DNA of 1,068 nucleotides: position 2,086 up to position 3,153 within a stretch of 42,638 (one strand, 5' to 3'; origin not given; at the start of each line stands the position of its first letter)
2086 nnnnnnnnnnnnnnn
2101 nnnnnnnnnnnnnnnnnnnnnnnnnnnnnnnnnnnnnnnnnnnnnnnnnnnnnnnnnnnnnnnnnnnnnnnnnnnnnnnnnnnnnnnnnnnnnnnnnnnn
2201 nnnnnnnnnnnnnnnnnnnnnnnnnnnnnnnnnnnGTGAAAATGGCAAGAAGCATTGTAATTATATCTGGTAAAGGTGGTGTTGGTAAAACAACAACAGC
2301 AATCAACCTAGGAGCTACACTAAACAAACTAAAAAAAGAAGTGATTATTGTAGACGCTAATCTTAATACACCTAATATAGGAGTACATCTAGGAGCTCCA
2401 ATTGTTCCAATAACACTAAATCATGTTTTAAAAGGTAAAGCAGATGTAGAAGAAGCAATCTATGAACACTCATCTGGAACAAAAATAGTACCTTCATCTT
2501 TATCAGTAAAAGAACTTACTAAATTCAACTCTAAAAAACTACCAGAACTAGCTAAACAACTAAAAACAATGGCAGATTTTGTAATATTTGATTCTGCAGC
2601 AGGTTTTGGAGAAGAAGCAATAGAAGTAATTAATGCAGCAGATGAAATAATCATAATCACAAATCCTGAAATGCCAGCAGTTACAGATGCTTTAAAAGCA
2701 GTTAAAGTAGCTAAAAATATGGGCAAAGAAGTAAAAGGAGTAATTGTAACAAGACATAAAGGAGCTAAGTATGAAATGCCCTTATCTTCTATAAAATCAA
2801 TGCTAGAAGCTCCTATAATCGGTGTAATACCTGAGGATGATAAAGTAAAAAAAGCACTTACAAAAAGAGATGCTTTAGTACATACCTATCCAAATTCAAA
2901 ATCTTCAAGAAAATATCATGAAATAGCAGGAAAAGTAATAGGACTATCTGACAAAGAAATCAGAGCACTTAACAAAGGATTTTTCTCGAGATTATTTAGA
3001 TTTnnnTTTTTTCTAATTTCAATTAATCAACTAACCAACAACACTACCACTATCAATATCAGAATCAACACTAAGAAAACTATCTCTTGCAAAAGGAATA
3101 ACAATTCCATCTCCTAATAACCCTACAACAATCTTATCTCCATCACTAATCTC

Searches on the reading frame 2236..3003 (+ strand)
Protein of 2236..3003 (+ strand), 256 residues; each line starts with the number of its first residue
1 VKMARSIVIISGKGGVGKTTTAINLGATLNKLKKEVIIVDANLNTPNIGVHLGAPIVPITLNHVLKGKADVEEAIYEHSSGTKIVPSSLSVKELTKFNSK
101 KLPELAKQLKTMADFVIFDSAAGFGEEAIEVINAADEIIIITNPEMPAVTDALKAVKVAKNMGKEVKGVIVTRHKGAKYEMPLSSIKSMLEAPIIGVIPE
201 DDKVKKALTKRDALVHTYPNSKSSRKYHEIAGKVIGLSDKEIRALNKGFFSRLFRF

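Call 29: search_protein_families(library=pfam, proteins=[window:2236-3003:+], max_evalue=0.001)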
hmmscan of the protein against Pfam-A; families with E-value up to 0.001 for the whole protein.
window:2236-3003:+ (256 aa): 9 families
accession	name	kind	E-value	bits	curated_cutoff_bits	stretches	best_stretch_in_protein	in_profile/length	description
PF10609.15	ParA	-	1.1e-19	71.3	27.1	1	4-234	3-245/246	NUBPL iron-transfer P-loop NTPase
PF01656.29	CbiA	-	6.5e-19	68.6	25.4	1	7-210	1-121/125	CobQ/CobB/MinD/ParA nucleotide binding domain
PF13614.12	AAA_31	-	8.2e-18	65.4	27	1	5-155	2-160/177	AAA domain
PF00142.24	Fer4_NifH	-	6.7e-14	52.4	25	1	8-236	3-246/271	4Fe-4S iron sulfur cluster binding proteins, NifH/frxC family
PF06564.18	CBP_BcsQ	-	1.3e-06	28.5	21.3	1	10-148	6-151/234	Cellulose biosynthesis protein BcsQ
PF13500.12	AAA_26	-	2.2e-06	28.1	27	1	136-205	128-195/198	AAA domain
PF02374.21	ArsA_ATPase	-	5.2e-06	26.3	24.3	1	7-39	3-35/305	Anion-transporting ATPase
PF00448.28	SRP54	-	0.00025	21.2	22.7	0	6-40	2-36/196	SRP54-type protein, GTPase domain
PF09140.17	MipZ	-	0.00064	19.5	20.7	0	6-139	2-126/262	ATPase MipZ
